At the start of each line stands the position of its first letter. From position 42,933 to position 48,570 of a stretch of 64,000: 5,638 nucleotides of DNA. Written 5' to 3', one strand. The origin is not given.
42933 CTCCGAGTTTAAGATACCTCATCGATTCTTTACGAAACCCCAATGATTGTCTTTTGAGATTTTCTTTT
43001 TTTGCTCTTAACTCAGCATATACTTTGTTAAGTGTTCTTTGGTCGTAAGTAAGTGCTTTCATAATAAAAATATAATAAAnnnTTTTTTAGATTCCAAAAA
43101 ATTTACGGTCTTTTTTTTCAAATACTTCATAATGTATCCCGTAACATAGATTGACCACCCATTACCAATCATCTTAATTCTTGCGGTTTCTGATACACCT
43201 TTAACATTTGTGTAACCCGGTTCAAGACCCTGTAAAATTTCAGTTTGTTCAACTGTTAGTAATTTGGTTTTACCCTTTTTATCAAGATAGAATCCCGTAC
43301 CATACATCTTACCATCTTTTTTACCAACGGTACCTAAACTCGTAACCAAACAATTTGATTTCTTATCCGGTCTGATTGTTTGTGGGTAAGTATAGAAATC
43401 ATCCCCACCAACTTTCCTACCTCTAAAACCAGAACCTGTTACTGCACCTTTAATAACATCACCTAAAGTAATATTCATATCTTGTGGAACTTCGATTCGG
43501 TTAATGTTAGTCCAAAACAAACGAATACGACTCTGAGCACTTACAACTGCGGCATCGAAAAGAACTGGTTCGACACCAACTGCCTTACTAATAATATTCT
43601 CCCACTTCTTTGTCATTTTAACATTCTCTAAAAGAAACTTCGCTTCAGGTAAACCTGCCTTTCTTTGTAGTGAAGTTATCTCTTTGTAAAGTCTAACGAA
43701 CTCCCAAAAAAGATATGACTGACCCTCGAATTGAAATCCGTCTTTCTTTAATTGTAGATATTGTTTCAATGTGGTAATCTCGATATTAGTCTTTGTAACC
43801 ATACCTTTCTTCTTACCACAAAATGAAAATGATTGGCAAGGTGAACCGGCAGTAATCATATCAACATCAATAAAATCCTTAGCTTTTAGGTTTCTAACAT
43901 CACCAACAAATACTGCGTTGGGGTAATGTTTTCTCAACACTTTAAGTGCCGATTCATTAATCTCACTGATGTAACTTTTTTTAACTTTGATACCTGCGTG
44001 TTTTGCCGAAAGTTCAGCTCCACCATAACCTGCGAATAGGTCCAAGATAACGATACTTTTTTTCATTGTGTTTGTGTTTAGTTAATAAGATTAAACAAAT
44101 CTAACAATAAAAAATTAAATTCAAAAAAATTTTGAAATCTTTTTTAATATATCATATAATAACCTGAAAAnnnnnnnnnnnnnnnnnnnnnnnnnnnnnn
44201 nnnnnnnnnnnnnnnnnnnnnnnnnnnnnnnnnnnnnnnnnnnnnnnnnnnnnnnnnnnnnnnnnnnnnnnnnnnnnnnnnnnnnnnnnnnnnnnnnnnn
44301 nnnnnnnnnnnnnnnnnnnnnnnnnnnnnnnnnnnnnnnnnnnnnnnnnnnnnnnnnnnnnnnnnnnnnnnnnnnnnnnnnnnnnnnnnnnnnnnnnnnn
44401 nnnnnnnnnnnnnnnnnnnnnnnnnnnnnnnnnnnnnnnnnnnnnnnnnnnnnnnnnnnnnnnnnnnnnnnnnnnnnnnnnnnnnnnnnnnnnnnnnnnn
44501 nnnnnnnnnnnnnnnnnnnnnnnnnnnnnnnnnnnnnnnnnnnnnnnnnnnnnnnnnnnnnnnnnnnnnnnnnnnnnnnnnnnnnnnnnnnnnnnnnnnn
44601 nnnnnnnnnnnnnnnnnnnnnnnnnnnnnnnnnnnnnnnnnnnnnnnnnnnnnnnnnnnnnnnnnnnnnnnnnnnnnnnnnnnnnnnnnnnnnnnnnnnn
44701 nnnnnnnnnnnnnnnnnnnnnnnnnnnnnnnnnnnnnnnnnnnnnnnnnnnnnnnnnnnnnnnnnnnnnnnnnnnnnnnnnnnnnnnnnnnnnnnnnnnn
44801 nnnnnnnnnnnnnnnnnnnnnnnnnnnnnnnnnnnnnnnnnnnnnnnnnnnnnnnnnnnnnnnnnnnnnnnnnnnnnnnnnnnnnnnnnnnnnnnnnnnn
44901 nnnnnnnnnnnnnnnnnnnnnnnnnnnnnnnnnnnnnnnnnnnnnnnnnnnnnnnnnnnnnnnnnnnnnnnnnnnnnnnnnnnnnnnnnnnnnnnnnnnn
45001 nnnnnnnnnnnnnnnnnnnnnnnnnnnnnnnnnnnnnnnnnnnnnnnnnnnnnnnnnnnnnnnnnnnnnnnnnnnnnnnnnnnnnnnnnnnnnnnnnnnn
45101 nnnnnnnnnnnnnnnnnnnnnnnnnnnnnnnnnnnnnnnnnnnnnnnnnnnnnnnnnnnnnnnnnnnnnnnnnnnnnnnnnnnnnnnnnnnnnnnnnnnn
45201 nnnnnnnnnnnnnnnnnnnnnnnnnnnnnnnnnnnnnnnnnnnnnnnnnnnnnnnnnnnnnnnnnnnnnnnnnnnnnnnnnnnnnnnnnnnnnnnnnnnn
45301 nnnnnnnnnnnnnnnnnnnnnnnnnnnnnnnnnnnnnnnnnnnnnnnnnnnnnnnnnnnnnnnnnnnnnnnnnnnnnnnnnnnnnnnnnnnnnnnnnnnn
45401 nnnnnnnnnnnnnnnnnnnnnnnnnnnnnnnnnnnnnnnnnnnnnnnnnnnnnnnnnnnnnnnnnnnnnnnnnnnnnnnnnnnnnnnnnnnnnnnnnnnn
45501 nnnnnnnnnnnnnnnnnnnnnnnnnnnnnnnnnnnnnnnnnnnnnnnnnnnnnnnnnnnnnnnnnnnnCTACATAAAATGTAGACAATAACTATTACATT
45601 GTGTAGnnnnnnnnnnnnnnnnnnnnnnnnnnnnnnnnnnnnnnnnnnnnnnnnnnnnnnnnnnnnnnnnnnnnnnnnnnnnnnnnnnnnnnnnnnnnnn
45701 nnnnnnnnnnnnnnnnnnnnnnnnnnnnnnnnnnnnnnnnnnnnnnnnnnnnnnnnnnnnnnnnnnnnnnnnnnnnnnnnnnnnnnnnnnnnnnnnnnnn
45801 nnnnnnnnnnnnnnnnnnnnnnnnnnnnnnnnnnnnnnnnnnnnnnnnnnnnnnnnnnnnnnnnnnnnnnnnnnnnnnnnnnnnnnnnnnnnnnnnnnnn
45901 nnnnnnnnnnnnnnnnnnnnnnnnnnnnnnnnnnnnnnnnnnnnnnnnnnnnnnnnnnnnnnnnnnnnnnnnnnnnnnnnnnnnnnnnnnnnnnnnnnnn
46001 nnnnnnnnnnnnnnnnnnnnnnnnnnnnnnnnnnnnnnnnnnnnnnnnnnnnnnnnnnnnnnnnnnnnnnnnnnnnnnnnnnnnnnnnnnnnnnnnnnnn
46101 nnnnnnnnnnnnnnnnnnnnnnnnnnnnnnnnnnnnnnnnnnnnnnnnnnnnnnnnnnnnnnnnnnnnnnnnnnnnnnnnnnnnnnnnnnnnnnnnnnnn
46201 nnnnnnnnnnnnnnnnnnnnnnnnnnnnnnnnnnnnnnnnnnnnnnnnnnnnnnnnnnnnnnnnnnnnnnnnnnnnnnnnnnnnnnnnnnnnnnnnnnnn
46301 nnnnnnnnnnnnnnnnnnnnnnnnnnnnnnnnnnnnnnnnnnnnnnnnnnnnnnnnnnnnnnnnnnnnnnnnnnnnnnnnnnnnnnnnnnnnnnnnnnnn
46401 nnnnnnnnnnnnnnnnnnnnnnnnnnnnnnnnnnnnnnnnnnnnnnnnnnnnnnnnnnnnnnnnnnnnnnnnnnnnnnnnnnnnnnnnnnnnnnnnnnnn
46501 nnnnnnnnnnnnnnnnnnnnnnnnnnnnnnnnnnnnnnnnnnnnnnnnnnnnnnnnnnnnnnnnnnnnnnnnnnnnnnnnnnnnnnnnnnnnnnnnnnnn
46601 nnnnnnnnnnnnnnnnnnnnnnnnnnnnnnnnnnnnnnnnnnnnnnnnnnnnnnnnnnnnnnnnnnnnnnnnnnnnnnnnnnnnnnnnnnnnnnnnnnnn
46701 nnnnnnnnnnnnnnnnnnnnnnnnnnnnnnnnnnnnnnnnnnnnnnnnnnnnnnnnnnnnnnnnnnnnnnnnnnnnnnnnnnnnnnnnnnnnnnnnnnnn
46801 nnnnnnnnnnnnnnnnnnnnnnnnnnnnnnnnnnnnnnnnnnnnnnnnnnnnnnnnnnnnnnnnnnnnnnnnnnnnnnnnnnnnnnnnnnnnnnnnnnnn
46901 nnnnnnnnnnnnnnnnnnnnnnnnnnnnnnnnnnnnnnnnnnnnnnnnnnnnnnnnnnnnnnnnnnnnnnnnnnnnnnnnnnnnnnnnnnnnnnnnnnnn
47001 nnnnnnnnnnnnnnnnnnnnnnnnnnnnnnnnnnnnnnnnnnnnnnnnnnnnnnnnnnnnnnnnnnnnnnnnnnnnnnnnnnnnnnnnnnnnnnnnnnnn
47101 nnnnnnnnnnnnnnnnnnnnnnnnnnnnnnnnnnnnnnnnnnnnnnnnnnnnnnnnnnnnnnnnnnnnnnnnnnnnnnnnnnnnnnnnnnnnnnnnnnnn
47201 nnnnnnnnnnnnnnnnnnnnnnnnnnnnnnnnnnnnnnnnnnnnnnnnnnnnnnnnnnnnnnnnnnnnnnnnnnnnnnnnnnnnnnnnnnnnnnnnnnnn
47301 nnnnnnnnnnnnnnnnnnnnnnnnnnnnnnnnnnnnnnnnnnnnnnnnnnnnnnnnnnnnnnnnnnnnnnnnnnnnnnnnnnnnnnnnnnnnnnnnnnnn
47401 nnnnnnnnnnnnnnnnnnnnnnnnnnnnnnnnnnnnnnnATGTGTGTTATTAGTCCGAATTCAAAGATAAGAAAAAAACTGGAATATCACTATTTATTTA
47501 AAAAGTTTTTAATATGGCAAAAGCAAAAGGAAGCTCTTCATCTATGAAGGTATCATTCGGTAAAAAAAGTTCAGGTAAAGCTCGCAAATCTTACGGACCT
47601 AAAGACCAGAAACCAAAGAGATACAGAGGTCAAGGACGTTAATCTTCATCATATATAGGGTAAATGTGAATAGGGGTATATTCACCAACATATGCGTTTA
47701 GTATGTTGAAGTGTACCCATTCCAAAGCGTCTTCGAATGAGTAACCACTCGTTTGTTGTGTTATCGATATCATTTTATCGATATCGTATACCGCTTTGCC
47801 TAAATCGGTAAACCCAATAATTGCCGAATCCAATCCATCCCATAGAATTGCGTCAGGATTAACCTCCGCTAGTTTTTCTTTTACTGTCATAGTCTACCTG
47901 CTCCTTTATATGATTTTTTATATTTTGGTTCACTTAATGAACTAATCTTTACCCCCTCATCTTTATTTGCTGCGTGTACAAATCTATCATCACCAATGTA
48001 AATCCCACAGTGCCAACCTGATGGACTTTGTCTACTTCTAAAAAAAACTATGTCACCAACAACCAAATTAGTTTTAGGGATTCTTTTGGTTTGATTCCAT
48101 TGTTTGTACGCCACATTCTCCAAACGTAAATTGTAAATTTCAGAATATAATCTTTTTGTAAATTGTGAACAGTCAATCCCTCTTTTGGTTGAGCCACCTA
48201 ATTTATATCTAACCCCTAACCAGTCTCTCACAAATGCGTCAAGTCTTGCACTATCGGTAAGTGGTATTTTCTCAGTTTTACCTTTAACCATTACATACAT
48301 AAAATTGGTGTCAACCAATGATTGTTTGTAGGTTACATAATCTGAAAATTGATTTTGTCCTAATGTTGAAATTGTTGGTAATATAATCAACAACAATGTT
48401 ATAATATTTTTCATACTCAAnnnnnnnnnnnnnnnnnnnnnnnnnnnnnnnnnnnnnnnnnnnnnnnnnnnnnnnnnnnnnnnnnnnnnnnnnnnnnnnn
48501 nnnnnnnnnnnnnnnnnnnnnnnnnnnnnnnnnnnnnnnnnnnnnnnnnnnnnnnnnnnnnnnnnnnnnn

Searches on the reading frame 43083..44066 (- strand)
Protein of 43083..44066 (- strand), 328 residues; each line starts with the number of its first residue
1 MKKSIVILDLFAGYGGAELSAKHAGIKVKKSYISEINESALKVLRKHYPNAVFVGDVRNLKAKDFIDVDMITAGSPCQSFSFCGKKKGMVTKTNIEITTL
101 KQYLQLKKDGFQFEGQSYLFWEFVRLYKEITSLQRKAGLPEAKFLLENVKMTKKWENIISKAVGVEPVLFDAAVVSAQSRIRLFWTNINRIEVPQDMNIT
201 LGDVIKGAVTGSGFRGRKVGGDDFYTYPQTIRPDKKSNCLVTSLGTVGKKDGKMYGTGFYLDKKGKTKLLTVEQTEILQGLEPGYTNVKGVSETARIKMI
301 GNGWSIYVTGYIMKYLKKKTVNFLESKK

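Call 32: search_protein_families(library=phrogs, proteins=[window:43083-44066:-], max_evalue=0.00001)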
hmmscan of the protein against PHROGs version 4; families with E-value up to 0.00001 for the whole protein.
window:43083-44066:- (328 aa): 5 families
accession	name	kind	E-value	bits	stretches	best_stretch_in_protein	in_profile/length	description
phrog_116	-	other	6.8e-45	154.6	1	1-318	204-491/779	DNA methyltransferase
phrog_363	-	other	2.7e-26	93.5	1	4-155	53-173/327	DNA methyltransferase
phrog_5999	-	other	7.2e-10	39.9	1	6-91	4-91/109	DNA methyltransferase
phrog_17284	-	unknown function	8.3e-07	29.5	0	259-318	151-212/245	-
phrog_16528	-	other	4.8e-06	27.3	0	240-317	150-218/236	DNA methyltransferase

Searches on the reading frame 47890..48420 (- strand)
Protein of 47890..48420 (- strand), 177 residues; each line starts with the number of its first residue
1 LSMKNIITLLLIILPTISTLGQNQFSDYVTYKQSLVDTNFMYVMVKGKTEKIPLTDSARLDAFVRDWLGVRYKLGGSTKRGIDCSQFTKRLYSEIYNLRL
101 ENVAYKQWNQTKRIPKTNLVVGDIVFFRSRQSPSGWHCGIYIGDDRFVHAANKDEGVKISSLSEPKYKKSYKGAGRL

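Call 67: search_protein_families(library=ncbifam, proteins=[window:47890-48420:-], max_evalue=0.001)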
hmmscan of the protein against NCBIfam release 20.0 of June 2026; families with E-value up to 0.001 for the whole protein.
window:47890-48420:- (177 aa): 7 families
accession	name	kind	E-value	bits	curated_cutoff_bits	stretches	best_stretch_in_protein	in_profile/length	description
NF008096.1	PRK10838.1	equivalog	1.4e-30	106.5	186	1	64-176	75-184/189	bifunctional murein DD-endopeptidase/murein LD-carboxypeptidase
NF040678.1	EntFM_CwpFM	equivalog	2.4e-14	53.2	720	1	48-173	303-426/430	enterotoxin EntFM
NF010495.0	PRK13914.1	equivalog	1.4e-09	37.5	647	1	62-176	371-480/481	invasion associated endopeptidase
NF033742.1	NlpC_p60_RipB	exception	1.5e-06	28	335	1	76-163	109-192/206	NlpC/P60 family peptidoglycan endopeptidase RipB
NF033741.1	NlpC_p60_RipA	exception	6.3e-06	25.5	625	1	76-161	360-441/457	NlpC/P60 family peptidoglycan endopeptidase RipA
TIGR02219.1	phage_NlpC_fam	hypoth_equivalog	1.7e-05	25.3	81.9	0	113-163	71-120/134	putative phage cell wall peptidase, NlpC/P60 family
NF038345.1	wall_hydro_RipC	exception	1.7e-05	24.4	425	1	68-163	262-352/362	peptidoglycan hydrolase RipC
